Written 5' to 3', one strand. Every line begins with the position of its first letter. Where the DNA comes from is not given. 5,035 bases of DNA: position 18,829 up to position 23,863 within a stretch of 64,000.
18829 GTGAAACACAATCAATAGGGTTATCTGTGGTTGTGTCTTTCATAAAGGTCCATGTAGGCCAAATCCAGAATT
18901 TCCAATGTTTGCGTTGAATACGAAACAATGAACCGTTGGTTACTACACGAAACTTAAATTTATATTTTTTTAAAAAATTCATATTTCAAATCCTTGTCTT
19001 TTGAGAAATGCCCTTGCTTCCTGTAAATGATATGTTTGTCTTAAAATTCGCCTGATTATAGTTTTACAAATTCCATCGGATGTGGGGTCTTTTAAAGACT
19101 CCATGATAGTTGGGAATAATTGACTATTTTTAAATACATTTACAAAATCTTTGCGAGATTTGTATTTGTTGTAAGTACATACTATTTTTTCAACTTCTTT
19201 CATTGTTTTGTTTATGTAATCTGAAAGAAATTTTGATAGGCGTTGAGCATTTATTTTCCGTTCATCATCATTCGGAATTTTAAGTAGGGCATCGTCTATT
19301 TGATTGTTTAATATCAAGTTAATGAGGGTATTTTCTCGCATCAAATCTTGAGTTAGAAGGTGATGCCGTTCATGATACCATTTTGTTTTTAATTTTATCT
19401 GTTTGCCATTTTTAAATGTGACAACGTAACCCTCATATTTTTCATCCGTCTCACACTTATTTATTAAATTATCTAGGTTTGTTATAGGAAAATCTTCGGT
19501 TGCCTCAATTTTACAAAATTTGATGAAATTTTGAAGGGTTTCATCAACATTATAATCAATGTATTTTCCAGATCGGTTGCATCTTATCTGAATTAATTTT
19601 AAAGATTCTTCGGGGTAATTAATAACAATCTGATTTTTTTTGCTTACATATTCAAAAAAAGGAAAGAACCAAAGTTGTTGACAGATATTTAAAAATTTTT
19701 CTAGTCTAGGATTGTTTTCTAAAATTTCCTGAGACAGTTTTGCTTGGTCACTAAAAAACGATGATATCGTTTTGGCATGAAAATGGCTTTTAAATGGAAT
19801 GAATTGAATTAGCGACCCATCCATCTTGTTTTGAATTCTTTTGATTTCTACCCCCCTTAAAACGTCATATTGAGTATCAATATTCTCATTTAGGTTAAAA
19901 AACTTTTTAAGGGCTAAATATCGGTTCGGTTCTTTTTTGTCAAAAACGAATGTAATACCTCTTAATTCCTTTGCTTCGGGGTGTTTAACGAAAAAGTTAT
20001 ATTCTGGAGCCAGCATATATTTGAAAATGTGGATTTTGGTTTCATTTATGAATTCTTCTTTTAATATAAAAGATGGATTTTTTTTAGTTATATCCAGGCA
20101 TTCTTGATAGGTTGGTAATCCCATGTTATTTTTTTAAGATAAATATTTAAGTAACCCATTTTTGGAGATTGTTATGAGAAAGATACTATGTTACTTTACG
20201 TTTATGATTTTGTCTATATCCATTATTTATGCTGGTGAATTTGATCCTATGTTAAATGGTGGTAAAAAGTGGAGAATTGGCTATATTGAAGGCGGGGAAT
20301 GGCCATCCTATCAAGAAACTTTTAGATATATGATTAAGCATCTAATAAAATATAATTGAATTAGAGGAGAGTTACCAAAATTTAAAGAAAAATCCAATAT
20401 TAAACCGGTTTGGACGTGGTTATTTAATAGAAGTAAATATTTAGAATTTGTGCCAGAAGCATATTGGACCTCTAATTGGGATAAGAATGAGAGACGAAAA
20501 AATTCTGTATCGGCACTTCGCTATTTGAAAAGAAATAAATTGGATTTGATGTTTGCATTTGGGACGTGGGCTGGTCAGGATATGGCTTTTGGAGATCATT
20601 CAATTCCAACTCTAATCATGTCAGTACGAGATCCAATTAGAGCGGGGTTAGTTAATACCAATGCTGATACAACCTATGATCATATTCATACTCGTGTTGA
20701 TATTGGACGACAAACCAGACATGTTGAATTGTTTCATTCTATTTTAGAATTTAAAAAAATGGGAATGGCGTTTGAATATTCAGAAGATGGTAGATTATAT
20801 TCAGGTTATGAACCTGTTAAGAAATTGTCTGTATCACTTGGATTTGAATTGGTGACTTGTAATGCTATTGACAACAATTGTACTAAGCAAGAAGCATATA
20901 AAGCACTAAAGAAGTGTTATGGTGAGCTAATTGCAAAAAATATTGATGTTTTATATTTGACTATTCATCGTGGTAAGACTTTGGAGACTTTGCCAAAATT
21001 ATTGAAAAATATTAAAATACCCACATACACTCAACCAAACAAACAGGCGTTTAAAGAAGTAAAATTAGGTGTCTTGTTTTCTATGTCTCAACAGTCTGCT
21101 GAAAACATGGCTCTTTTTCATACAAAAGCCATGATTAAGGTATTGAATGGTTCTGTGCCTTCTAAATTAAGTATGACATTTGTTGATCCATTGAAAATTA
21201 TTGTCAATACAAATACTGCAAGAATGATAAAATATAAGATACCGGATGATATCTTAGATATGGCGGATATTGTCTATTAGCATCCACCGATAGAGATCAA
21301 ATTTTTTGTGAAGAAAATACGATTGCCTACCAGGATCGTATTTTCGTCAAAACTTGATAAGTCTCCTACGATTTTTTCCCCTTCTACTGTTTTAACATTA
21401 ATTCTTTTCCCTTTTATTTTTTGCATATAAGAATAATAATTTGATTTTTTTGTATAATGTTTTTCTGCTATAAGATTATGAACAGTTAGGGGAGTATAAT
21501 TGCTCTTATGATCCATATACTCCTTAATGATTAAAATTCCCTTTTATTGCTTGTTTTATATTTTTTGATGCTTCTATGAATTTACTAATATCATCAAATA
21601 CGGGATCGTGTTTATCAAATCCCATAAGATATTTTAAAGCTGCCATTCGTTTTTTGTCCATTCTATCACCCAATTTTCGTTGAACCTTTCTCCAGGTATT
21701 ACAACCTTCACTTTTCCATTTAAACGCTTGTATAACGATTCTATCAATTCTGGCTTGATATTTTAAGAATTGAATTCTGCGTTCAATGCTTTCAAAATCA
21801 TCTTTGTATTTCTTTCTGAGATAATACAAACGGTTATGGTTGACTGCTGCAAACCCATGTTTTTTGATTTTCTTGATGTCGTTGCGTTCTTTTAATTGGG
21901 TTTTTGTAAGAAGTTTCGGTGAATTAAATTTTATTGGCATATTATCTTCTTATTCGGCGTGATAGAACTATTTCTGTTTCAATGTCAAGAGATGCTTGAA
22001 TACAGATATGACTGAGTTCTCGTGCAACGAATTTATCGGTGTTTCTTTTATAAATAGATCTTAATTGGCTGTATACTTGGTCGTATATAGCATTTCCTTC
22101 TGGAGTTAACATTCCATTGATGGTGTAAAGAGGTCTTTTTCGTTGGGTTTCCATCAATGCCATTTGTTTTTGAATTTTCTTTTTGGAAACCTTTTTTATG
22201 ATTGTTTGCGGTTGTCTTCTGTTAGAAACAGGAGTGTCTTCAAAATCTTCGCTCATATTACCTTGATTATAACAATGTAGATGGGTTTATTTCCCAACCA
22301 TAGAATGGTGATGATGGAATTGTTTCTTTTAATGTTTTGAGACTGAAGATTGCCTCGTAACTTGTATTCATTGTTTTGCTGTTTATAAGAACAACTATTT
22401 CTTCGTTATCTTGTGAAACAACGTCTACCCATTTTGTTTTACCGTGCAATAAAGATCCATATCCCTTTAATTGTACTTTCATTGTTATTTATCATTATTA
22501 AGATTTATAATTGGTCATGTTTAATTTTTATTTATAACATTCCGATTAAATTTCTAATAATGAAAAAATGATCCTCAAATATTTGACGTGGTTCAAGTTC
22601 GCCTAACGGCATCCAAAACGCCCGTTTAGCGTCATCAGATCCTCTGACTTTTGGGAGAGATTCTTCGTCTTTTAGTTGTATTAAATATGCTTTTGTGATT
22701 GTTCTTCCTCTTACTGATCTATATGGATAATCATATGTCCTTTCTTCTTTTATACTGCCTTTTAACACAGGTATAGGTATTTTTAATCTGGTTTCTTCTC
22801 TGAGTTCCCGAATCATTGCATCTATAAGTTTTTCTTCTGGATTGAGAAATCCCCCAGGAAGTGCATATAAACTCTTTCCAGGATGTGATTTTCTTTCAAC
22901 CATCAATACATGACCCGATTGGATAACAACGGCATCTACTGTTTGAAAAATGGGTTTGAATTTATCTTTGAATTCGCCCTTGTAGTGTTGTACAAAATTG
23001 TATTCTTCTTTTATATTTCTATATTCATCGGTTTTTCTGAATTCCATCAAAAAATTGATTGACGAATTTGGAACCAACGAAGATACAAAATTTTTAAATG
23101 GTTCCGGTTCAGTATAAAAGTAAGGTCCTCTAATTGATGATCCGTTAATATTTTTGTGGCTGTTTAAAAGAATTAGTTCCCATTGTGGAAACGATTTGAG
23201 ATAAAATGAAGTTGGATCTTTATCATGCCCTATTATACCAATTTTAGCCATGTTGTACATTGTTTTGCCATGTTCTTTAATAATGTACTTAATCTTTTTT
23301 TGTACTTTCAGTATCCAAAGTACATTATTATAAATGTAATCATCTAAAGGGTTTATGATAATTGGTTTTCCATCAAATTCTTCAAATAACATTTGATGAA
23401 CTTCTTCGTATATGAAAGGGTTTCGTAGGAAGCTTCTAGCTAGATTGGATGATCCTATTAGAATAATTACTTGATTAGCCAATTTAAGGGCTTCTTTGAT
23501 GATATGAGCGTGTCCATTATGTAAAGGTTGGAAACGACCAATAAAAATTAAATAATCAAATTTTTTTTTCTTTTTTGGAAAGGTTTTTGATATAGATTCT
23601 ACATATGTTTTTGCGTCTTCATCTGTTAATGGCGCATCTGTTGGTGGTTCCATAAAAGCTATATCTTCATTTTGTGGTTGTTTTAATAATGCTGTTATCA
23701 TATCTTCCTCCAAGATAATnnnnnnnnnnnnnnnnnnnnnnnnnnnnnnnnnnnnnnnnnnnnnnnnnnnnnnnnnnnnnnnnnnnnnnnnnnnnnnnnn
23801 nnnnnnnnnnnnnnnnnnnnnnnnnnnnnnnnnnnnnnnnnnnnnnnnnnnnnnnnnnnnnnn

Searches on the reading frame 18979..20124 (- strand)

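Call 21: search_protein_families(library=pfam, proteins=[window:18979-20124:-], max_evalue=0.01)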
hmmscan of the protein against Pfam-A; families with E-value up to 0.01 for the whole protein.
window:18979-20124:- (381 aa): 1 family
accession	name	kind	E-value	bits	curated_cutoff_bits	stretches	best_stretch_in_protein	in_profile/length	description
PF24742.1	ARM_CUL7_CUL9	-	0.0015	19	27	1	291-369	7-87/172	CUL7/CUL9 ARM repeat domain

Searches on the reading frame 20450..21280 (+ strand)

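Call 21: search_protein_families(library=pfam, proteins=[window:20450-21280:+], max_evalue=0.01)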
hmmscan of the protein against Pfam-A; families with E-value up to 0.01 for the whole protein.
window:20450-21280:+ (276 aa): 1 family
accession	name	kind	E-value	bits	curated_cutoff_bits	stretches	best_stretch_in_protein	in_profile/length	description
PF04392.18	ABC_sub_bind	-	3.7e-11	43.3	25.9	1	18-273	48-290/293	ABC transporter substrate binding protein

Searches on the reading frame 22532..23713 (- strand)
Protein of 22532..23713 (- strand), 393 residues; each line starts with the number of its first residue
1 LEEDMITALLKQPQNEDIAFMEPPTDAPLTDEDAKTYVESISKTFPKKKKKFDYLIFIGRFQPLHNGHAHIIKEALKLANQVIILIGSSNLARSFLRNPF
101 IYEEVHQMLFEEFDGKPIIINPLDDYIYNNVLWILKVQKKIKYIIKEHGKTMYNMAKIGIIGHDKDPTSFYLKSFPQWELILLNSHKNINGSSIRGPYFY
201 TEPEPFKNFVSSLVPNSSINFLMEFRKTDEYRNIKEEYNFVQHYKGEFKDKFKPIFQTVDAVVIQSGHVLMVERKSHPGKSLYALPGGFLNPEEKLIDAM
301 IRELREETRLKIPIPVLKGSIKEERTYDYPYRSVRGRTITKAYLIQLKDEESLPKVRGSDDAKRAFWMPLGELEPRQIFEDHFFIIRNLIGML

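Call 21: search_protein_families(library=pfam, proteins=[window:22532-23713:-], max_evalue=0.01)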
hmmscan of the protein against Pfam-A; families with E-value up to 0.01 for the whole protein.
window:22532-23713:- (393 aa): 3 families
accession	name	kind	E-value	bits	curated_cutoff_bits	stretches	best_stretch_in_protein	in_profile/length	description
PF00293.34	NUDIX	-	4.6e-18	65.9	21.1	1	258-382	5-127/134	NUDIX domain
PF01467.32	CTP_transf_like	-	5.3e-11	43.3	21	1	56-158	1-83/133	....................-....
PF05636.17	HIGH_NTase1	-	0.0095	15.7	27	0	60-90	9-40/402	HIGH Nucleotidyl Transferase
